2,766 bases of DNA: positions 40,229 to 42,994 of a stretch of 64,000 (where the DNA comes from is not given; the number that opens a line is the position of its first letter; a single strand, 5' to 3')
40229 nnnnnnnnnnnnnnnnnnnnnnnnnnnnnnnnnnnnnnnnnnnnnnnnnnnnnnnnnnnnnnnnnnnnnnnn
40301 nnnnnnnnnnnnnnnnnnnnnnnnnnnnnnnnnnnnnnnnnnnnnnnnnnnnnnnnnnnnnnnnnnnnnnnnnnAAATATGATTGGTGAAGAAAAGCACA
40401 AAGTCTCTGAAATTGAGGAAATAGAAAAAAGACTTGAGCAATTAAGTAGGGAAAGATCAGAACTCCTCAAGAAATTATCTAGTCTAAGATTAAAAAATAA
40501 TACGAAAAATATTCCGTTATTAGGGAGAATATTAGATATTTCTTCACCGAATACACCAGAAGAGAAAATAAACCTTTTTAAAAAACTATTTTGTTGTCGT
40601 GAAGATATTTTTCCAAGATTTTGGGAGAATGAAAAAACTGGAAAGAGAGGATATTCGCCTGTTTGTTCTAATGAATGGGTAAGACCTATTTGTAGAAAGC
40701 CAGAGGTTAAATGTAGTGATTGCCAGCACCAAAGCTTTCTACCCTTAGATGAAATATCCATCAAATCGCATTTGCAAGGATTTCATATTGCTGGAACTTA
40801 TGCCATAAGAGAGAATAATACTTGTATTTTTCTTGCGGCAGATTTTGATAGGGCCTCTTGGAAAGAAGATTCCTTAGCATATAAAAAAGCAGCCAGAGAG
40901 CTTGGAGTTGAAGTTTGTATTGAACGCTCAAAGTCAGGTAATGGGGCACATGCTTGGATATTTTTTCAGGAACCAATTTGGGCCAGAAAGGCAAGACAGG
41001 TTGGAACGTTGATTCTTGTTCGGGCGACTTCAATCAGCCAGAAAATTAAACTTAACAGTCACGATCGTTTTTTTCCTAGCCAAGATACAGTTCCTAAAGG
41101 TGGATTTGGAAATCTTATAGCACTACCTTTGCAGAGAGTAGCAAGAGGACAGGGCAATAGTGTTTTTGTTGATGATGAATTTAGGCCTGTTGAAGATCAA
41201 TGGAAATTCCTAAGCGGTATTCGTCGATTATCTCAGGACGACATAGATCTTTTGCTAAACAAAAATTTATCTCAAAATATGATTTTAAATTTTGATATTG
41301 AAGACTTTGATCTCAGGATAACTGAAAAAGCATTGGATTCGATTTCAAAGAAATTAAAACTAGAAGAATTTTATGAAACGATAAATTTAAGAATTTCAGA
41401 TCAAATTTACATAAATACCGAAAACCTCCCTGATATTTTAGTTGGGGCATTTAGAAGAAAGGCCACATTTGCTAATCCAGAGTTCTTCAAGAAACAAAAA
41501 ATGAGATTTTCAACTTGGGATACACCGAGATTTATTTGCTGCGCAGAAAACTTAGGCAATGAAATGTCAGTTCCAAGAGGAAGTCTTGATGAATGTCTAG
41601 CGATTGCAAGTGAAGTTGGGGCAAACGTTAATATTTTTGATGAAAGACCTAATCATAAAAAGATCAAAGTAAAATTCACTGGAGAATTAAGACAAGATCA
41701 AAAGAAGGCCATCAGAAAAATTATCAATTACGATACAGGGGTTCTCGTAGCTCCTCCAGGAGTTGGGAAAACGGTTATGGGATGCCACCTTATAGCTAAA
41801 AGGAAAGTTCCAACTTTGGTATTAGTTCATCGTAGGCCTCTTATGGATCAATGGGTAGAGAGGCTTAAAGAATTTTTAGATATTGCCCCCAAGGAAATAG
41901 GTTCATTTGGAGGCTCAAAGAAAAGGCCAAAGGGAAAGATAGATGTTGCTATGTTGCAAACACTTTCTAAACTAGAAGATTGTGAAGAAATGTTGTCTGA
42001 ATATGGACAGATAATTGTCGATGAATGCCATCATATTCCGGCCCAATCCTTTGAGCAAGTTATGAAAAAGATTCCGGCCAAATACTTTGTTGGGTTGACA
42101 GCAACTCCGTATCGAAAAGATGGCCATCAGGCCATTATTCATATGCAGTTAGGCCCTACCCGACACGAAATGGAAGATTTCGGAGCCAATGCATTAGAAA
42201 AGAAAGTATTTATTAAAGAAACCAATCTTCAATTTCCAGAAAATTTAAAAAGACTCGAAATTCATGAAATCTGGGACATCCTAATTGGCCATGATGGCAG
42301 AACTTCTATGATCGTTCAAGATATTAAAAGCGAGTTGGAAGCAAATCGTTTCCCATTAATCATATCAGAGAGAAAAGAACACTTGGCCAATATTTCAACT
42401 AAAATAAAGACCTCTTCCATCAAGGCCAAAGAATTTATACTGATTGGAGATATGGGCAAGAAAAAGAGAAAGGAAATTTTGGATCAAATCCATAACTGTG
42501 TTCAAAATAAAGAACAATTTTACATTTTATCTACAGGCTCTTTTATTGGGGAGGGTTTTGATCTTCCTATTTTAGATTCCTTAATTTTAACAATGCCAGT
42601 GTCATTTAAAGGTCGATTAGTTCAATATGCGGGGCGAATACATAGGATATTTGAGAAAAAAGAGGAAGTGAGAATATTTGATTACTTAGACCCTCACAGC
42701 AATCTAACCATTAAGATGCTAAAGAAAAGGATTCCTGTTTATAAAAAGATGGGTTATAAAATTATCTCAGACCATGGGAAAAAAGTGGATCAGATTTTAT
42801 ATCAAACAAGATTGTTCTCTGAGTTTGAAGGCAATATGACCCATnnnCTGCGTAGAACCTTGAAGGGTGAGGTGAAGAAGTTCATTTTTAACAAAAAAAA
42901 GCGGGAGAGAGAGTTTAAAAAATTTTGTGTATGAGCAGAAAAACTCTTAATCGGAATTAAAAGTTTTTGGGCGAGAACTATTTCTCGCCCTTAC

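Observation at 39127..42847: Orphan two-gene module: Orc1/STAND-like ATPase plus PrimPol(AEP)-SF2 helicase fusion, sitting in a defence-island slot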

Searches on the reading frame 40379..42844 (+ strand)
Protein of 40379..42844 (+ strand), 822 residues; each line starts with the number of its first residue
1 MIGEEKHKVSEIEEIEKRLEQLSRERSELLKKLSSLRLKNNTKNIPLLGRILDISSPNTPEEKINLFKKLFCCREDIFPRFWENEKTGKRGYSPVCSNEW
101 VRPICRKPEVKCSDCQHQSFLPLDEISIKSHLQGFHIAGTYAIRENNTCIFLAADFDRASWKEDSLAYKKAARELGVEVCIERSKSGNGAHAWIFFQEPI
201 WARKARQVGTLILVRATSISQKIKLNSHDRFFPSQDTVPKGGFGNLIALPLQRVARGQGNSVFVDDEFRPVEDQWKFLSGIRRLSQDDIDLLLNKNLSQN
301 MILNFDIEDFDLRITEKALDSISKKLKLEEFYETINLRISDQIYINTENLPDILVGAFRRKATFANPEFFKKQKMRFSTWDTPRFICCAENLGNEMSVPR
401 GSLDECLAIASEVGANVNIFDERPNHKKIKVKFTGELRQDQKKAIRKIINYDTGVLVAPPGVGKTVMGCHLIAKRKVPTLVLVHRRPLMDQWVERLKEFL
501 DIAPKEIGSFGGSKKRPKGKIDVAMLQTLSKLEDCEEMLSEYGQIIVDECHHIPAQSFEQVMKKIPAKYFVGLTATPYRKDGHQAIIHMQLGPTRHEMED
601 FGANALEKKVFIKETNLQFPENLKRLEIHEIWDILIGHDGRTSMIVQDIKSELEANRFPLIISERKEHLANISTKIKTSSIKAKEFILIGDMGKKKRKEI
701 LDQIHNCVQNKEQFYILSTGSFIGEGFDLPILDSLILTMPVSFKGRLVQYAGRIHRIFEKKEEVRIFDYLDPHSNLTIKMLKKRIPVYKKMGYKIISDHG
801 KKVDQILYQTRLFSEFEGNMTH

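Call 6: search_protein_families(library=pfam, proteins=[window:40379-42844:+], max_evalue=0.1)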
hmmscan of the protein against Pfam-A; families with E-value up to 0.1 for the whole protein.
window:40379-42844:+ (822 aa): 11 families
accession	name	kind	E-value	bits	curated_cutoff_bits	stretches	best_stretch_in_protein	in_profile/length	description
PF22548.2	AEP-TOTE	-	6.1e-92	307.8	27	1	62-290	1-228/230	TOTE conflict system, Archaeo-Eukaryotic Primase domain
PF04851.21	ResIII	-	1.6e-28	100.1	22.5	1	436-579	3-164/164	Type III restriction enzyme, res subunit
PF00270.35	DEAD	-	3.4e-13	50.1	26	1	439-578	2-161/167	DEAD/DEAH box helicase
PF00271.37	Helicase_C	-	5.8e-07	30.2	23.5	1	660-757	19-109/110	Helicase conserved C-terminal domain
PF18766.7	SWI2_SNF2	-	1.6e-05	25.1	26.7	1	452-583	19-161/221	SWI2/SNF2 ATPase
PF13401.12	AAA_22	-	0.00078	20.2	27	1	454-561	8-104/130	AAA domain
PF13245.12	AAA_19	-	0.0027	18.3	25.1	1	441-568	1-117/134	AAA domain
PF20720.3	nSTAND3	-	0.013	15.7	27.2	0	442-474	8-40/155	Novel STAND NTPase 3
PF13604.12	AAA_30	-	0.018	15.2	27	1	437-566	2-113/191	AAA domain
PF14197.11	Cep57_CLD_2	-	0.057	14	27.1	0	9-41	16-48/67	Centrosome localisation domain of PPC89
PF24940.1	Fn3_Dep-1_5th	-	0.092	13.4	23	0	597-654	6-61/115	Dep-1 fifth Fn3-like domain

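Call 7: search_protein_families(library=padloc, proteins=[window:40379-42844:+], max_evalue=0.1)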
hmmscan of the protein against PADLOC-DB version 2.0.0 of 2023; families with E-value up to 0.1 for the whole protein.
window:40379-42844:+ (822 aa): 18 families
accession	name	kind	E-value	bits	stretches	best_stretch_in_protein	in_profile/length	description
PDLC01465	PrimPol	-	5.9e-83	276.6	1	56-350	15-269/276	"CAS-I,CAS-II,CAS-III,CAS-IV,CAS-V,CAS-VI; associated"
PDLC01101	PrimPol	-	5.4e-22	76.1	2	127-305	168-335/490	adaptation polymerase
PDLC02707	PbeA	-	7.7e-17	59.1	2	426-580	242-416/672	PbeA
PDLC03658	mREase_IV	-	2.1e-13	46.9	1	442-771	234-559/953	Type IV methyl-directed restriction enzyme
PDLC03659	mREase_IV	-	1.8e-12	44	1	442-773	230-569/945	Type IV methyl-directed restriction enzyme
PDLC02704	PbeA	-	7.8e-12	42.5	2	425-580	243-421/682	PbeA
PDLC02706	PbeA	-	1.9e-08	31.4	1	430-580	263-434/722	PbeA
PDLC01765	Cas3c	-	6.7e-08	29.9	1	545-781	296-481/612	-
PDLC03051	REase_MTase_I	-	1.4e-06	23.8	1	672-762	515-605/1591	Type I restriction enzyme-methyltransferase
PDLC00659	HmaA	-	3.4e-05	19.8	1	455-564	126-246/1176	SNF2 helicase / DEAD-box helicase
PDLC02703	PbeA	-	0.00033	17.4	1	417-500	227-315/626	PbeA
PDLC01759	Cas3b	-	0.00036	17.4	1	621-803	413-573/711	-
PDLC03597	REase_MTase_IIG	-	0.0017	13.9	1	646-762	484-600/1646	Type IIG restriction enzyme-methyltransferase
PDLC03920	MkoA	-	0.0023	14.3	1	424-467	603-647/1112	-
PDLC01439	typeIV_DinG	-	0.0034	14.1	1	433-500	12-84/575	CAS-IV-A; associated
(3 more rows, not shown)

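Call 8: search_protein_families(library=ncbifam, proteins=[window:40379-42844:+], max_evalue=0.1)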
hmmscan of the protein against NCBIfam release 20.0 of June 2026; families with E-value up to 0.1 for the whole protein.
window:40379-42844:+ (822 aa): 12 families
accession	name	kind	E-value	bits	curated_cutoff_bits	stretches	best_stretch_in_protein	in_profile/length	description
NF040561.1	PrimPol_Msp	equivalog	2.6e-27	95.6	200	2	122-301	158-350/515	CRISPR-associated primase-polymerase type A1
NF045503.1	repair_heli_XPB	equivalog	6.2e-24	84.4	610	1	435-621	182-381/548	DNA repair helicase XPB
NF053632.1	heli_RadD_YejH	equivalog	8.1e-19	67.3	720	1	437-775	3-360/573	DNA repair helicase RadD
TIGR00603.1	rad25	subfamily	2e-16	59.4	328.7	1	425-613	246-446/734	DNA repair helicase rad25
NF010337.0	PRK13766.1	equivalog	7.9e-12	44.1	610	2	425-577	6-173/781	Hef nuclease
TIGR04095.1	dnd_restrict_1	equivalog_domain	9.2e-08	31.5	600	1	436-580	8-171/451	DNA phosphorothioation system restriction enzyme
NF042913.1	CyRepA1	equivalog_domain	2.7e-05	23.3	200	1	457-497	8-49/595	plasmid replication protein, CyRepA1 family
TIGR00631.1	uvrb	equivalog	6.6e-05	21.3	750.1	1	439-500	12-78/658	excinuclease ABC subunit UvrB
NF003673.1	PRK05298.1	equivalog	0.00033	19.1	743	1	438-500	11-78/653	excinuclease ABC subunit UvrB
TIGR01448.2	helicase_RecD2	equivalog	0.011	13.9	500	1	426-467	306-347/713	SF1B family DNA helicase RecD2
NF008729.0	PRK11747.1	equivalog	0.03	12.8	598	0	642-730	526-608/703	ATP-dependent DNA helicase DinG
NF040671.1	PLuB_AAA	exception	0.074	10.4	999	1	433-473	812-853/1256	PLuB system helicase-like protein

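Call 10: search_protein_families(library=phrogs, proteins=[window:40379-42844:+], max_evalue=0.01)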
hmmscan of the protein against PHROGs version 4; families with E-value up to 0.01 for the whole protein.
window:40379-42844:+ (822 aa): 9 families
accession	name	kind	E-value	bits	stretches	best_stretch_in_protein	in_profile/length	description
phrog_16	-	DNA, RNA and nucleotide metabolism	1e-56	193.7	1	372-788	235-619/986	DNA helicase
phrog_9690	-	DNA, RNA and nucleotide metabolism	7.8e-21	75.4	1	530-793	29-297/306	DNA helicase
phrog_16259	-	DNA, RNA and nucleotide metabolism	2.2e-16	61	1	358-584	26-268/330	DNA helicase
phrog_62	-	DNA, RNA and nucleotide metabolism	1.5e-13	50.2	1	291-610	568-884/1881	DNA helicase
phrog_3830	-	unknown function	1.7e-08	34.1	1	480-580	325-439/1032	-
phrog_21866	-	DNA, RNA and nucleotide metabolism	4.5e-08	33.9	1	130-252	51-172/538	primase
phrog_5362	-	DNA, RNA and nucleotide metabolism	9.9e-06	26.1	0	174-246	141-215/280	DNA primase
phrog_2488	-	DNA, RNA and nucleotide metabolism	4.5e-05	23.4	0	529-601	164-239/579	DNA helicase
phrog_6819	-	DNA, RNA and nucleotide metabolism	0.0044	16.5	1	422-498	6-83/645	Holliday junction branch migration helicase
